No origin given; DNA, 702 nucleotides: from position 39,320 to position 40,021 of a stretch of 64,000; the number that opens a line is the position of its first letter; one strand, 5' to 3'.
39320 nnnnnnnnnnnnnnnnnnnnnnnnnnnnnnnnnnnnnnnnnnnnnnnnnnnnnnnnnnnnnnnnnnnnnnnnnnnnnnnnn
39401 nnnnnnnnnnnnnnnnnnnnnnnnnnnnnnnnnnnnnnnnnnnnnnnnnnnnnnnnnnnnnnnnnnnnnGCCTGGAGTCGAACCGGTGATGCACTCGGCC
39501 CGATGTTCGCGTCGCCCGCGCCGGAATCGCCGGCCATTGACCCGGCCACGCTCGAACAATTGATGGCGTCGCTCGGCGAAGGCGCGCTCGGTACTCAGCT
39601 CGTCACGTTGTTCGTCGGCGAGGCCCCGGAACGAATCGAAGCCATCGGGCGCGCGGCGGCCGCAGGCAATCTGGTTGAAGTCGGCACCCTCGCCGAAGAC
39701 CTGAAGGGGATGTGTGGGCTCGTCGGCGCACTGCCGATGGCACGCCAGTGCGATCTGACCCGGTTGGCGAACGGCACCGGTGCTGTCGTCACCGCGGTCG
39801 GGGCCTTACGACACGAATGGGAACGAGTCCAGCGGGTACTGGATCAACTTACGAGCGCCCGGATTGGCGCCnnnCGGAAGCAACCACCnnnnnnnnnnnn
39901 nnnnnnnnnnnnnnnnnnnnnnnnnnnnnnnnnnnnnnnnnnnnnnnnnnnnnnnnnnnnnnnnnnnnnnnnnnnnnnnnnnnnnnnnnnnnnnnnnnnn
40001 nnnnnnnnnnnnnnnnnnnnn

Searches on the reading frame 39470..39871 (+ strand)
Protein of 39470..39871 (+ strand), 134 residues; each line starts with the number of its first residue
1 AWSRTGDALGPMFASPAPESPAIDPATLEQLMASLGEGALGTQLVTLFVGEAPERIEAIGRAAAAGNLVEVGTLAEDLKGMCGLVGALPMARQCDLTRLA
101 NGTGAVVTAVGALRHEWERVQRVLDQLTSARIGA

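Call 22: search_solved_structures(query=window:39470-39871:+, max_evalue=10, show_alignments=4)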
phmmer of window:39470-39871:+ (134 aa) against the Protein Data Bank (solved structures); distinct sequences matched with E-value up to 10: 3.
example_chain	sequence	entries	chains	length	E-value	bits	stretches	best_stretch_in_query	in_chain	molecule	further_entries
3gnn_A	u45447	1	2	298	0.59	13.8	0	5-45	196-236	nicotinate-nucleotide diphosphorylase (carboxylating)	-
3rxy_A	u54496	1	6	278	0.66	13.7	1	46-89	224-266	NIF3 protein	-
7c1i_A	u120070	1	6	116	1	13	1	42-107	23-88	Histidine kinase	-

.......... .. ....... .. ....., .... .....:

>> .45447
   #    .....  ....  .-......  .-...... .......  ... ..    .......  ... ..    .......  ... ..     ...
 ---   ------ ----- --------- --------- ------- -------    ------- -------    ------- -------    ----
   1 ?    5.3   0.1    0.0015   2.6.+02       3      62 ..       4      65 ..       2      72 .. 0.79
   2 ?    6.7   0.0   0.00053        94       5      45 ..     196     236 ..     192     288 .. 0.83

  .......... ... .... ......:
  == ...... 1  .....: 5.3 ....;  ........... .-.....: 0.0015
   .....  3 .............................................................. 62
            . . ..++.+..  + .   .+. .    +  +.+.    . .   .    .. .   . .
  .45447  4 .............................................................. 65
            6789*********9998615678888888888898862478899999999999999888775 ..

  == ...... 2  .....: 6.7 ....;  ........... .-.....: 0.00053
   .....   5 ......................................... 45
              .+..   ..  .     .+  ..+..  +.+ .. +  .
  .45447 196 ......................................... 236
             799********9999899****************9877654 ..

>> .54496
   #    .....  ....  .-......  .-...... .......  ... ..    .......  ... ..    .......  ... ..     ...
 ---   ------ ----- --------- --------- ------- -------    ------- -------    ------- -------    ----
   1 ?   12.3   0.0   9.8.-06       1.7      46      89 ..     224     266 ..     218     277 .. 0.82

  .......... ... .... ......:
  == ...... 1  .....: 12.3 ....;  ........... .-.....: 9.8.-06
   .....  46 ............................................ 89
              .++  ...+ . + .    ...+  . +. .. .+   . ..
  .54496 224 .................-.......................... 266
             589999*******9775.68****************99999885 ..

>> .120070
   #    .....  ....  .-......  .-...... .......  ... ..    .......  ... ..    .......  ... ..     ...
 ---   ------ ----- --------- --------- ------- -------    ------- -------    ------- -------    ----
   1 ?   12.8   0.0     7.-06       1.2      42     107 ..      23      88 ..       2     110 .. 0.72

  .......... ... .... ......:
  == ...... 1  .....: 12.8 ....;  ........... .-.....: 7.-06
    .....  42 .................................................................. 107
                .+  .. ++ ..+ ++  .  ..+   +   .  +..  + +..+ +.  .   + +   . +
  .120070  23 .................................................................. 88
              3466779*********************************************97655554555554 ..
